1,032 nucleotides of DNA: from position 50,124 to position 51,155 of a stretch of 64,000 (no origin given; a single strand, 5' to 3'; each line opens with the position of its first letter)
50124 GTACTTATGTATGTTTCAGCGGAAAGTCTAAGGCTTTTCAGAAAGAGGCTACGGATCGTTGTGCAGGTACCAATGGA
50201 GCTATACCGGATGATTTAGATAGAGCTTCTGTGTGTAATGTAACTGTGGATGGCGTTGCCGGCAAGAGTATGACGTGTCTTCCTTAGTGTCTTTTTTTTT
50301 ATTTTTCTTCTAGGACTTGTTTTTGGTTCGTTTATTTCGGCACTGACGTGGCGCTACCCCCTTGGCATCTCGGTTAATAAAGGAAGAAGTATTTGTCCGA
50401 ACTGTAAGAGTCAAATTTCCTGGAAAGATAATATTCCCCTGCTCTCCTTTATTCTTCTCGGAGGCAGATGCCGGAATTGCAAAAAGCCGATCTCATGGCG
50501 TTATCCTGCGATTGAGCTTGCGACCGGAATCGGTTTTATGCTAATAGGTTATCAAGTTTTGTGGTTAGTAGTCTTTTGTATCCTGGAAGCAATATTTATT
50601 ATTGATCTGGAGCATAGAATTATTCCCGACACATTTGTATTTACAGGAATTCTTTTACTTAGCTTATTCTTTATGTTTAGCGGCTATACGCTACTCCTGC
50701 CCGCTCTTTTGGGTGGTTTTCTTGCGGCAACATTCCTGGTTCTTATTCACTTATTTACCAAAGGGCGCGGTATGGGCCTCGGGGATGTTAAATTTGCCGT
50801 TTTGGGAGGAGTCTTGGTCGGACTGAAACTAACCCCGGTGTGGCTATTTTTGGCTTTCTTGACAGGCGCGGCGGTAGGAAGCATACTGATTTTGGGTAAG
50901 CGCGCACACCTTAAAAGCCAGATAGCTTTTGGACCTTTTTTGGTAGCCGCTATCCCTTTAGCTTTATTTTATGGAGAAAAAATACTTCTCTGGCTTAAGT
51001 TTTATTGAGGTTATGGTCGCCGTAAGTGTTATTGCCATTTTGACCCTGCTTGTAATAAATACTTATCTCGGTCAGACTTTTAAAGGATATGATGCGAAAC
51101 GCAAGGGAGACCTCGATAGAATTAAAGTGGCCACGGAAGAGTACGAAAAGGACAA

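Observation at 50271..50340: pilD has no in-frame start codon; a T9 homopolymer between the major pilin and pilD could restore frame by +1 slippage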

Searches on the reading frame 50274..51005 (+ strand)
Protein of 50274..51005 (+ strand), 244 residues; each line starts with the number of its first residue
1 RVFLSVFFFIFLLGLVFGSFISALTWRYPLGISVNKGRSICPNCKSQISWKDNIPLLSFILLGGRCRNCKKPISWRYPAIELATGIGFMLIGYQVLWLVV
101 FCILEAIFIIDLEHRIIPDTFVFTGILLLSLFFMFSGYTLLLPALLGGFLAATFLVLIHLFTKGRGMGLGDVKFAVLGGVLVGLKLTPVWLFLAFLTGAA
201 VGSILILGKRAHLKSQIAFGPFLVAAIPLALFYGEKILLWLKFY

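Call 4: search_protein_families(library=pfam, proteins=[window:50274-51005:+], max_evalue=0.01)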
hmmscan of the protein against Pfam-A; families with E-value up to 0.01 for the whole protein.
window:50274-51005:+ (244 aa): 2 families
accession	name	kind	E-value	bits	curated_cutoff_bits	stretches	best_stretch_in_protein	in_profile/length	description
PF06750.18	A24_N_bact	-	3.9e-30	104.2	23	1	12-94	1-83/84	Bacterial Peptidase A24 N-terminal domain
PF01478.23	Peptidase_A24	-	4.3e-14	53.3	26.5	1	98-202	1-103/104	Type IV leader peptidase family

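Call 5: find_homologous_proteins(query=window:50274-51005:+, max_evalue=0.00001)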
Query window:50274-51005:+ (244 aa): 2967 proteins with E <= 0.00001 among 8000 candidates; the best 120 are listed.
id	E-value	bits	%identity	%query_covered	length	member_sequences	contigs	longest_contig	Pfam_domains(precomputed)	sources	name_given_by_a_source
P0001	9.2e-112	391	79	94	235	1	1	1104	PF01478.24,PF06750.19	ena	-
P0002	5.5e-111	389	77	95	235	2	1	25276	PF01478.24,PF06750.19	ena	-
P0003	2.0e-108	380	76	95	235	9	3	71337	PF01478.24,PF06750.19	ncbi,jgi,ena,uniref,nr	ncbi:MAG: Type 4 prepilin-like protein leader peptide-processing enzyme [Candidatus Woesebacteria ba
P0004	5.0e-106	372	76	93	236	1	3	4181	PF01478.24,PF06750.19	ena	-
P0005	4.4e-105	369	71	94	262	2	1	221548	PF01478.24,PF06750.19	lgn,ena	-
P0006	6.7e-105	369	73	97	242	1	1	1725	PF01478.24,PF06750.19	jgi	jgi:prepilin signal peptidase PulO-like enzyme (type II secretory pathway)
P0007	6.2e-103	362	72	96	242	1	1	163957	PF01478.24,PF06750.19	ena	-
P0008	6.3e-102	359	71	96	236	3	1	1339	PF01478.24,PF06750.19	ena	-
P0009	2.9e-101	357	70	96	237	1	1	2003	PF01478.24,PF06750.19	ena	-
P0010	4.6e-101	356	73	95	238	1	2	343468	PF01478.24,PF06750.19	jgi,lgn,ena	jgi:prepilin signal peptidase PulO-like enzyme (type II secretory pathway)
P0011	1.3e-100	355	71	97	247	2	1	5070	PF01478.24,PF06750.19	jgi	jgi:prepilin signal peptidase PulO-like enzyme (type II secretory pathway)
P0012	1.4e-100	354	70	96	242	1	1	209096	PF01478.24,PF06750.19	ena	-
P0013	3.2e-100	353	71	94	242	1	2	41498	PF01478.24,PF06750.19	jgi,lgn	jgi:prepilin signal peptidase PulO-like enzyme (type II secretory pathway)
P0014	4.2e-100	353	74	96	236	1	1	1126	PF01478.24,PF06750.19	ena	-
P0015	7.1e-100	352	71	94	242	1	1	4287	PF01478.24,PF06750.19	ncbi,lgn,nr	ncbi:MAG: prepilin peptidase [Candidatus Woesebacteria bacterium]|nr:prepilin peptidase [Candidatus 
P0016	7.1e-100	352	70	97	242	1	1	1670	PF01478.24,PF06750.19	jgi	jgi:prepilin signal peptidase PulO-like enzyme (type II secretory pathway)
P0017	1.1e-99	352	70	94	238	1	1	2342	PF01478.24,PF06750.19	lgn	-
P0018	1.1e-99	352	72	96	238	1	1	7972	PF01478.24,PF06750.19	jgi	jgi:prepilin signal peptidase PulO-like enzyme (type II secretory pathway)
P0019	1.8e-99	351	69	96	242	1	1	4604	PF01478.24,PF06750.19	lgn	-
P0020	4.8e-99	349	70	98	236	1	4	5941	PF01478.24,PF06750.19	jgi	jgi:leader peptidase (prepilin peptidase)/N-methyltransferase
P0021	5.7e-99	349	71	97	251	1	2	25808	PF01478.24,PF06750.19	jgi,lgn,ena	-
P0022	2.0e-98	347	69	96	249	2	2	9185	PF01478.24,PF06750.19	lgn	-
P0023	2.1e-98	347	68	98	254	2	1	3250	PF01478.24,PF06750.19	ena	-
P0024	3.6e-98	347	69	92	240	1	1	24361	PF01478.24,PF06750.19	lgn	-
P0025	3.7e-97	343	69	96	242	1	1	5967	PF01478.24,PF06750.19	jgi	jgi:prepilin signal peptidase PulO-like enzyme (type II secretory pathway)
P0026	5.9e-97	343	69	94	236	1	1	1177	PF01478.24,PF06750.19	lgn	-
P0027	1.3e-95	338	70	91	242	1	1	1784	PF01478.24,PF06750.19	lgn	-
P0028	1.8e-95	338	64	96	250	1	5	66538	PF01478.24,PF06750.19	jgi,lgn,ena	jgi:prepilin signal peptidase PulO-like enzyme (type II secretory pathway)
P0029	2.0e-95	338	68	90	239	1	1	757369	PF01478.24,PF06750.19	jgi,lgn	jgi:prepilin signal peptidase PulO-like enzyme (type II secretory pathway)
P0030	3.3e-95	337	70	92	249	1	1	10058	PF01478.24,PF06750.19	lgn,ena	-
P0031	9.8e-95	335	66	97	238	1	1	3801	PF01478.24,PF06750.19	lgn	-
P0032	1.1e-94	335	66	93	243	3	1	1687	PF01478.24,PF06750.19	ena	-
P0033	4.1e-94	333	68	94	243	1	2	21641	PF01478.24,PF06750.19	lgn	-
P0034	4.9e-94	333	67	94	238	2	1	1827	PF01478.24,PF06750.19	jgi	jgi:prepilin signal peptidase PulO-like enzyme (type II secretory pathway)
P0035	6.4e-94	333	69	92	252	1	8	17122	PF01478.24,PF06750.19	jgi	jgi:prepilin signal peptidase PulO-like enzyme (type II secretory pathway)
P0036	1.1e-93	332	67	95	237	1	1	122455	PF01478.24,PF06750.19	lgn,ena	-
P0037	1.2e-93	332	66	97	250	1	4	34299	PF01478.24,PF06750.19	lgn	-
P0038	3.9e-93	330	67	94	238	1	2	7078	PF01478.24,PF06750.19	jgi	jgi:prepilin signal peptidase PulO-like enzyme (type II secretory pathway)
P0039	4.1e-93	330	68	96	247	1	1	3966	PF01478.24,PF06750.19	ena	-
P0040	4.6e-93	330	66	96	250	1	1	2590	PF01478.24,PF06750.19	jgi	jgi:prepilin signal peptidase PulO-like enzyme (type II secretory pathway)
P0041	4.9e-93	330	70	96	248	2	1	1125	PF01478.24,PF06750.19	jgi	jgi:leader peptidase (prepilin peptidase)/N-methyltransferase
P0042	5.6e-93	330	68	94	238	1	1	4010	PF01478.24,PF06750.19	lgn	-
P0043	5.9e-93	329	62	93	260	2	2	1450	PF01478.24,PF06750.19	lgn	-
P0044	1.1e-92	329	64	96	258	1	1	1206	PF01478.24,PF06750.19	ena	-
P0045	1.2e-92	328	67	97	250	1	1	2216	PF01478.24,PF06750.19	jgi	jgi:prepilin signal peptidase PulO-like enzyme (type II secretory pathway)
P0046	1.7e-92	328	67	94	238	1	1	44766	PF01478.24,PF06750.19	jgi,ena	-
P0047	3.6e-92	327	64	97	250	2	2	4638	PF01478.24,PF06750.19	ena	-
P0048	5.6e-92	326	69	93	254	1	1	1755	PF01478.24,PF06750.19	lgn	-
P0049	1.1e-91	325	67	95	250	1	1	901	PF01478.24,PF06750.19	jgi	jgi:prepilin signal peptidase PulO-like enzyme (type II secretory pathway)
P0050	1.2e-91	325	65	100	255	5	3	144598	PF01478.24,PF06750.19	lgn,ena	-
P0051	1.3e-91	325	66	97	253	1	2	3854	PF01478.24,PF06750.19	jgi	jgi:prepilin signal peptidase PulO-like enzyme (type II secretory pathway)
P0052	1.4e-91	325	66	90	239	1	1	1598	PF01478.24,PF06750.19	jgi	jgi:prepilin signal peptidase PulO-like enzyme (type II secretory pathway)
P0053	1.5e-91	325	63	95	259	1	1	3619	PF01478.24,PF06750.19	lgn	-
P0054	1.7e-91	325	63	96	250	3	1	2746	PF01478.24,PF06750.19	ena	-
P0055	3.9e-91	324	65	96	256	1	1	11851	PF01478.24,PF06750.19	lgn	-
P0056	9.2e-91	322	65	94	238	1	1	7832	PF01478.24,PF06750.19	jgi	-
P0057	1.2e-90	322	67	95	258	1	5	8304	PF01478.24,PF06750.19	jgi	jgi:leader peptidase (prepilin peptidase)/N-methyltransferase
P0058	1.3e-90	322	68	93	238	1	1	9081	PF01478.24,PF06750.19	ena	-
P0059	2.9e-90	321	66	95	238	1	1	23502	PF01478.24,PF06750.19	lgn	-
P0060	3.5e-90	320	67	95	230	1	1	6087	PF01478.24,PF06750.19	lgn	-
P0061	6.0e-90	320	64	94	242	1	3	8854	PF01478.24,PF06750.19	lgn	-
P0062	9.6e-90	319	66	90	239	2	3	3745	PF01478.24,PF06750.19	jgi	jgi:prepilin signal peptidase PulO-like enzyme (type II secretory pathway)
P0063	1.2e-89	319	67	94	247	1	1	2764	PF01478.24,PF06750.19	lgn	-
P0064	1.4e-89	318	67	95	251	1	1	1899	PF01478.24,PF06750.19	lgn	-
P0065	2.0e-89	318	68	93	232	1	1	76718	PF01478.24,PF06750.19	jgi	jgi:leader peptidase (prepilin peptidase) / N-methyltransferase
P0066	2.3e-89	318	64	94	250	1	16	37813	PF01478.24,PF06750.19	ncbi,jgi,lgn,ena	-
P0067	2.4e-89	318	65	94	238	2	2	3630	PF01478.24,PF06750.19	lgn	-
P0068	2.4e-89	318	65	94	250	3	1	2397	PF01478.24,PF06750.19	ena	-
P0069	4.6e-89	317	65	96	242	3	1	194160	PF01478.24,PF06750.19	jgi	jgi:prepilin signal peptidase PulO-like enzyme (type II secretory pathway)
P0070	6.0e-89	316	65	94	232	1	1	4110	PF01478.24,PF06750.19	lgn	-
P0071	9.4e-89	316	64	93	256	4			PF01478.24,PF06750.19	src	-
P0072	1.0e-88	316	65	97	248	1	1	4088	PF01478.24,PF06750.19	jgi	jgi:prepilin signal peptidase PulO-like enzyme (type II secretory pathway)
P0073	1.4e-88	315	66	96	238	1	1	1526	PF01478.24,PF06750.19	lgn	-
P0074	1.8e-88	315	64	94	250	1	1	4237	PF01478.24,PF06750.19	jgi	jgi:prepilin signal peptidase PulO-like enzyme (type II secretory pathway)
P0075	2.4e-88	314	60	96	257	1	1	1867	PF01478.24,PF06750.19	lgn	-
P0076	2.8e-88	314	65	94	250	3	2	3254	PF01478.24,PF06750.19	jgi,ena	-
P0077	3.6e-88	314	64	94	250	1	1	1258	PF01478.24,PF06750.19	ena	-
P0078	5.9e-88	313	100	64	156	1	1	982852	PF01478.24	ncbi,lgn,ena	-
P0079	6.1e-88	313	65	94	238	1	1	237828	PF01478.24,PF06750.19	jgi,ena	-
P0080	8.4e-88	313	64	95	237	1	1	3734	PF01478.24,PF06750.19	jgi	jgi:prepilin signal peptidase PulO-like enzyme (type II secretory pathway)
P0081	1.1e-87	312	60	92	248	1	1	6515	PF01478.24,PF06750.19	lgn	-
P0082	1.3e-87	312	66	94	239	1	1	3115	PF01478.24,PF06750.19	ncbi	-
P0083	1.5e-87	312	64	91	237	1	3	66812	PF01478.24,PF06750.19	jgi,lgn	jgi:leader peptidase (prepilin peptidase)/N-methyltransferase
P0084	1.7e-87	312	66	93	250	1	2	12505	PF01478.24,PF06750.19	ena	-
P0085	3.1e-87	311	62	95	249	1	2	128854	PF01478.24,PF06750.19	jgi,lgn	jgi:prepilin signal peptidase PulO-like enzyme (type II secretory pathway)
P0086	3.2e-87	311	65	96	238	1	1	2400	PF01478.24,PF06750.19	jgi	jgi:prepilin signal peptidase PulO-like enzyme (type II secretory pathway)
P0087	3.8e-87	310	63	96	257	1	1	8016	PF01478.24,PF06750.19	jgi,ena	-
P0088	3.8e-87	310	63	99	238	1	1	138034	PF01478.24,PF06750.19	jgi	jgi:prepilin signal peptidase PulO-like enzyme (type II secretory pathway)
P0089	4.3e-87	310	63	94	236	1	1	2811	PF01478.24,PF06750.19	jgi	jgi:prepilin signal peptidase PulO-like enzyme (type II secretory pathway)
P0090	6.6e-87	310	62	96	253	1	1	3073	PF01478.24,PF06750.19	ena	-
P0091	7.7e-87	309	65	91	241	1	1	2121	PF01478.24,PF06750.19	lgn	-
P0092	9.5e-87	309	66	94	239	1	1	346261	PF01478.24,PF06750.19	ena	-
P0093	2.3e-86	308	64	92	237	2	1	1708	PF01478.24,PF06750.19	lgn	-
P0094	4.2e-86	307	63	96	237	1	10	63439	PF01478.24,PF06750.19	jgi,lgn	jgi:prepilin signal peptidase PulO-like enzyme (type II secretory pathway)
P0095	4.7e-86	307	65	95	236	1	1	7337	PF01478.24,PF06750.19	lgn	-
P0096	6.4e-86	306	66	92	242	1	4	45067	PF01478.24,PF06750.19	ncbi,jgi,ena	-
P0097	7.1e-86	306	66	93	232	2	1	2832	PF01478.24,PF06750.19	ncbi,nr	ncbi:MAG TPA: prepilin peptidase [Alphaproteobacteria bacterium]|nr:prepilin peptidase [Alphaproteob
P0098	1.2e-85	306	63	93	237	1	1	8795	PF01478.24,PF06750.19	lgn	-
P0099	1.2e-85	306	63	96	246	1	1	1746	PF01478.24,PF06750.19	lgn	-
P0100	1.7e-85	305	66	93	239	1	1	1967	PF01478.24,PF06750.19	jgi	jgi:leader peptidase (prepilin peptidase) / N-methyltransferase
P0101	1.7e-85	305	61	92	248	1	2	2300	PF01478.24,PF06750.19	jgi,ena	jgi:leader peptidase (prepilin peptidase)/N-methyltransferase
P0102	1.9e-85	305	64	90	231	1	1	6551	PF01478.24,PF06750.19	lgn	-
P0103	2.0e-85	305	63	94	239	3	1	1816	PF01478.24,PF06750.19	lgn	-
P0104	2.1e-85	305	62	97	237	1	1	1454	PF01478.24,PF06750.19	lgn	-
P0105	2.4e-85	305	65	94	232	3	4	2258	PF01478.24,PF06750.19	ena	-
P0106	2.6e-85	304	63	91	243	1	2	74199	PF01478.24,PF06750.19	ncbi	-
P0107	2.8e-85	304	63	95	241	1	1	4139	PF01478.24,PF06750.19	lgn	-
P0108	2.9e-85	304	62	96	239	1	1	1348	PF01478.24,PF06750.19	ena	-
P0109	2.9e-85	304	62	90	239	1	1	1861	PF01478.24,PF06750.19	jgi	jgi:prepilin signal peptidase PulO-like enzyme (type II secretory pathway)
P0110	3.0e-85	304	60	98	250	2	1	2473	PF01478.24,PF06750.19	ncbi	-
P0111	3.5e-85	304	63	95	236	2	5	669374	PF01478.24,PF06750.19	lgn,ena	-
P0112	4.1e-85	304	63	95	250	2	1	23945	PF01478.24,PF06750.19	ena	-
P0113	4.3e-85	304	63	95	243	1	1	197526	PF01478.24,PF06750.19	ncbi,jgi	jgi:leader peptidase (prepilin peptidase)/N-methyltransferase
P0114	5.8e-85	303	61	96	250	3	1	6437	PF01478.24,PF06750.19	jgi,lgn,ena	-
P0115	6.1e-85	303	63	97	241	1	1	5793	PF01478.24,PF06750.19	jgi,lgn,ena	-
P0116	6.7e-85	303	64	95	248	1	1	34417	PF01478.24,PF06750.19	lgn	-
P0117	7.1e-85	303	65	92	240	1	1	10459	PF01478.24,PF06750.19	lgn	-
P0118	8.3e-85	303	62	93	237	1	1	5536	PF01478.24,PF06750.19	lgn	-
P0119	9.6e-85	303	65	96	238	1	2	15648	PF01478.24,PF06750.19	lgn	-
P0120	3.8e-84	301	64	91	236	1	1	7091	PF01478.24,PF06750.19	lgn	-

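Call 7: find_encoding_contigs(protein=P0078, flank=3000, max_places=10)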
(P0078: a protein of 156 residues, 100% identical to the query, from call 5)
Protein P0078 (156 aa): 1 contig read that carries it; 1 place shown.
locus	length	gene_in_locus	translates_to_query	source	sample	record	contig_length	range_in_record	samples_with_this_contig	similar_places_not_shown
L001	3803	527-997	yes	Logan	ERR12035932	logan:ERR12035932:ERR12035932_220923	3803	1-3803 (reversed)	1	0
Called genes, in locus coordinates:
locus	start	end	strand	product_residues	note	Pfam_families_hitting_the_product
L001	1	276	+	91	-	?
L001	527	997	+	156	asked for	PF01478:Peptidase_A24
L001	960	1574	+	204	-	-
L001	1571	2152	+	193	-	-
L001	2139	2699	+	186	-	PF07963:N_methyl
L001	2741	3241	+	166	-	PF07963:N_methyl (weak)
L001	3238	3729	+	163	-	PF07963:N_methyl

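Call 8: find_encoding_contigs(protein=P0003, flank=3000, max_places=6)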
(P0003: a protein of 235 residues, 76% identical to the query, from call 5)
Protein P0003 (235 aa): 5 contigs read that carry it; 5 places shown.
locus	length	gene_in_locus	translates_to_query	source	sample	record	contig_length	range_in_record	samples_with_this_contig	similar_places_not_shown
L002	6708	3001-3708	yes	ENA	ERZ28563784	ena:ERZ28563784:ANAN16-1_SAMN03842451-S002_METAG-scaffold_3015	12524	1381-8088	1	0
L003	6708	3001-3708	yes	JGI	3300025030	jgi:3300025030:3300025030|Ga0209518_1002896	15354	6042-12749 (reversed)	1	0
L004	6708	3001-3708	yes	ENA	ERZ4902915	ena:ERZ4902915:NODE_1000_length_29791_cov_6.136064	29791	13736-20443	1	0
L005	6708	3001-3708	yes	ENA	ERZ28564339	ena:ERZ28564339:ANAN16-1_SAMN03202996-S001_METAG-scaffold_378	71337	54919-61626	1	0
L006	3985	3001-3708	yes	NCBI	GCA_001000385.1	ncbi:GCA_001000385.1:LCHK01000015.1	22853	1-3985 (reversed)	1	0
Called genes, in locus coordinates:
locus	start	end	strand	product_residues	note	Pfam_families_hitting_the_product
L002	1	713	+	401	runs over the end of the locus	PF28597:T2SSF_N, PF00482:T2SSF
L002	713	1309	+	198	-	PF07963:N_methyl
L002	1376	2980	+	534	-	PF13231:PMT_2, PF13374:TPR_10 (faint), PF13424:TPR_12 (faint), PF13428:TPR_14 (faint), PF14559:TPR_19 (faint), PF13174:TPR_6 (faint), PF00515:TPR_1 (weak), PF07719:TPR_2 (weak), +5 more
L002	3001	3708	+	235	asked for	PF06750:A24_N_bact, PF01478:Peptidase_A24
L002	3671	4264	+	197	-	PF07963:N_methyl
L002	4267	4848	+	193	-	-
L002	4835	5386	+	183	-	PF07963:N_methyl, PF08334:T2SSG (weak)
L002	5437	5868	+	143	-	PF07963:N_methyl (weak)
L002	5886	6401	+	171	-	PF07963:N_methyl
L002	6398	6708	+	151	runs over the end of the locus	PF07963:N_methyl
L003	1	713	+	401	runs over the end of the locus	PF28597:T2SSF_N, PF00482:T2SSF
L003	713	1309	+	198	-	PF07963:N_methyl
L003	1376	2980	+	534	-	PF13231:PMT_2, PF13374:TPR_10 (faint), PF13424:TPR_12 (faint), PF13428:TPR_14 (faint), PF14559:TPR_19 (faint), PF13174:TPR_6 (faint), PF00515:TPR_1 (weak), PF07719:TPR_2 (weak), +5 more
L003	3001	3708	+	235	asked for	PF06750:A24_N_bact, PF01478:Peptidase_A24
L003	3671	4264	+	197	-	PF07963:N_methyl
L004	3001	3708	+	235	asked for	PF06750:A24_N_bact, PF01478:Peptidase_A24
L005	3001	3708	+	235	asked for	PF06750:A24_N_bact, PF01478:Peptidase_A24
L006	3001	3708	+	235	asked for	PF06750:A24_N_bact, PF01478:Peptidase_A24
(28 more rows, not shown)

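Call 13: find_related_loci(query=A1, collection=genome_contigs, flank=2500)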
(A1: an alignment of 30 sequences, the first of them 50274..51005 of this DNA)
Query A1 (244 aa) in genome_contigs; peptide patterns used: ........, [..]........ (x = any residue, [..] = any of these).
600 stretches matched a pattern (row limit reached: there are more); 533 encode a relative of the query (tblastn E <= 1e-3); the best 80 are kept; 80 distinct loci.
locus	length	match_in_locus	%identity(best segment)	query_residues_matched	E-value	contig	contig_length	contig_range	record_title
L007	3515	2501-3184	76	10-241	1e-110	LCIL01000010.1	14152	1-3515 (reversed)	MAG: Candidatus Woesebacteria bacterium GW2011_GWA1_44_23 UW47_C0010, whole genome shotgun sequence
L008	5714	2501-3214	64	9-238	7e-95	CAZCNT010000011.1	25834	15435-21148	MAG TPA_asm: uncultured Gammaproteobacteria bacterium isolate SRP050083_co1_418 genome assembly, contig: NODE_694_length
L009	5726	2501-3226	61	9-242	3e-88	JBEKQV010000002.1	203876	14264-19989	MAG: Candidatus Microgenomates bacterium isolate SPRUCE 496 SPRUCE_496_2, whole genome shotgun sequence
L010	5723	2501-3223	63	10-242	1e-84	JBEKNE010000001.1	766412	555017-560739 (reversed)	MAG: Candidatus Microgenomates bacterium isolate SPRUCE 40 SPRUCE_40_1, whole genome shotgun sequence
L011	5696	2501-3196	63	9-238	6e-89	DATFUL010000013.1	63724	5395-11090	MAG TPA_asm: Patescibacteria group bacterium isolate SMAG_U9436 k141_2831988, whole genome shotgun sequence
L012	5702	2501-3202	52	11-240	7e-70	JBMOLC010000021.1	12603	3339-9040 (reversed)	MAG: Patescibacteria group bacterium isolate Betzabe_MAG014 MAG014_21, whole genome shotgun sequence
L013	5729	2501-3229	48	7-241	3e-66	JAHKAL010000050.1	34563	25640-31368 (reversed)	MAG: Patescibacteria group bacterium isolate Undefined_mixed_planktonic.mb.4 Undefined_mixed_pla.mb.4_k141_986389, whole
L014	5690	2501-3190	52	10-232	4e-62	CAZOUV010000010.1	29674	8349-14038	MAG TPA_asm: uncultured Gammaproteobacteria bacterium isolate SRP319275_co4_254 genome assembly, contig: NODE_839_length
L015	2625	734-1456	48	5-236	7e-63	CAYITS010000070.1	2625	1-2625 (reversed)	MAG TPA_asm: uncultured Gammaproteobacteria bacterium isolate ERP119705_co3_637 genome assembly, contig: NODE_62940_leng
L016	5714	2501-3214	46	9-238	2e-60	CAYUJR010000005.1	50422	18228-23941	MAG TPA_asm: uncultured Gammaproteobacteria bacterium isolate SRP090828_co2_75 genome assembly, contig: NODE_252_length_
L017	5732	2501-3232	47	14-244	5e-60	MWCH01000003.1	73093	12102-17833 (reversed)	MAG: Microgenomates group bacterium ADurb.Bin219 BWY24_contig000003, whole genome shotgun sequence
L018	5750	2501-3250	46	12-238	4e-59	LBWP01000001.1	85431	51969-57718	MAG: Candidatus Woesebacteria bacterium GW2011_GWA1_39_21 UT39_C0001, whole genome shotgun sequence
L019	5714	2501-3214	46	9-241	6e-59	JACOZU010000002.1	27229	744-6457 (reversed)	MAG: Candidatus Woesebacteria bacterium isolate NC_groundwater_213_Ag_S-0.1um_45_9 S4_GD2017_2_S1_scaffold_1079, whole g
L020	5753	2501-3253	44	10-238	5e-57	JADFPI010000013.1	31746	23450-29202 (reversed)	MAG: Patescibacteria group bacterium isolate B72T1L10 B72T1L10_NODE1636, whole genome shotgun sequence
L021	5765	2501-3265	45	1-242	1e-56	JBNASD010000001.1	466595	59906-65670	MAG: Microgenomates group bacterium isolate Kamch4336-1-MF-07 bin3.fa-1, whole genome shotgun sequence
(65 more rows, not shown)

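Call 26: find_encoding_contigs(protein=P0116, flank=1500, max_places=2)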
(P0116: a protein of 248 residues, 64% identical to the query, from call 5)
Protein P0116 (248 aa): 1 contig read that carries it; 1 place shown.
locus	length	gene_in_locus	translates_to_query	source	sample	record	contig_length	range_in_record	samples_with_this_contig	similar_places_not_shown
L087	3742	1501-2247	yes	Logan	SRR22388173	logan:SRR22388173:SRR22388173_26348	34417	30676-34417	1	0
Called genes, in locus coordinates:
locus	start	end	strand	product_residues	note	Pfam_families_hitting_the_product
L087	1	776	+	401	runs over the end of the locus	PF28597:T2SSF_N, PF00482:T2SSF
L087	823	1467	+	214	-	PF07963:N_methyl (weak)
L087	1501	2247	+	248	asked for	PF06750:A24_N_bact, PF01478:Peptidase_A24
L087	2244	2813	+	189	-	-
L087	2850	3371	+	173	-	PF07963:N_methyl (weak)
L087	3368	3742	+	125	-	?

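Call 27: find_encoding_contigs(protein=P0065, flank=1500, max_places=2)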
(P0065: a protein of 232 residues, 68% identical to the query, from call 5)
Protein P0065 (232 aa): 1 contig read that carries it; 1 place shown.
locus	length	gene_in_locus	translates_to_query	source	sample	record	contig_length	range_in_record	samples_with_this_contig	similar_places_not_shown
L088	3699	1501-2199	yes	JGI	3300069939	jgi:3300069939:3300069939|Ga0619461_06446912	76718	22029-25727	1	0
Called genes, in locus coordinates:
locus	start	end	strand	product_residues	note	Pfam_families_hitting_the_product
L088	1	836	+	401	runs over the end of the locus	PF28597:T2SSF_N, PF00482:T2SSF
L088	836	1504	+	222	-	PF07963:N_methyl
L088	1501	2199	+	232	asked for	PF06750:A24_N_bact, PF01478:Peptidase_A24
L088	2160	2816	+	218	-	PF07963:N_methyl (weak)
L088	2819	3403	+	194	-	-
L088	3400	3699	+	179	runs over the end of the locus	PF07963:N_methyl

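Call 28: find_encoding_contigs(protein=P0070, flank=1500, max_places=2)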
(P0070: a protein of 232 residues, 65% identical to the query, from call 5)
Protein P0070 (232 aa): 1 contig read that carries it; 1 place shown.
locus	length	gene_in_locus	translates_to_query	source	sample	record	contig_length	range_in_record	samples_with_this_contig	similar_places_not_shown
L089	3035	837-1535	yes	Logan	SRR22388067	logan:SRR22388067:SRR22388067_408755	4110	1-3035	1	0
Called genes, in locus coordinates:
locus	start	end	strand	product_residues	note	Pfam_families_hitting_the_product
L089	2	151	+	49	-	?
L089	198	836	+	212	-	PF07963:N_methyl (weak)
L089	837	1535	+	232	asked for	PF06750:A24_N_bact, PF01478:Peptidase_A24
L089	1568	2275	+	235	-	PF07963:N_methyl (weak)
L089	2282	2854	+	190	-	-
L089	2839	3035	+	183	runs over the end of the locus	PF07963:N_methyl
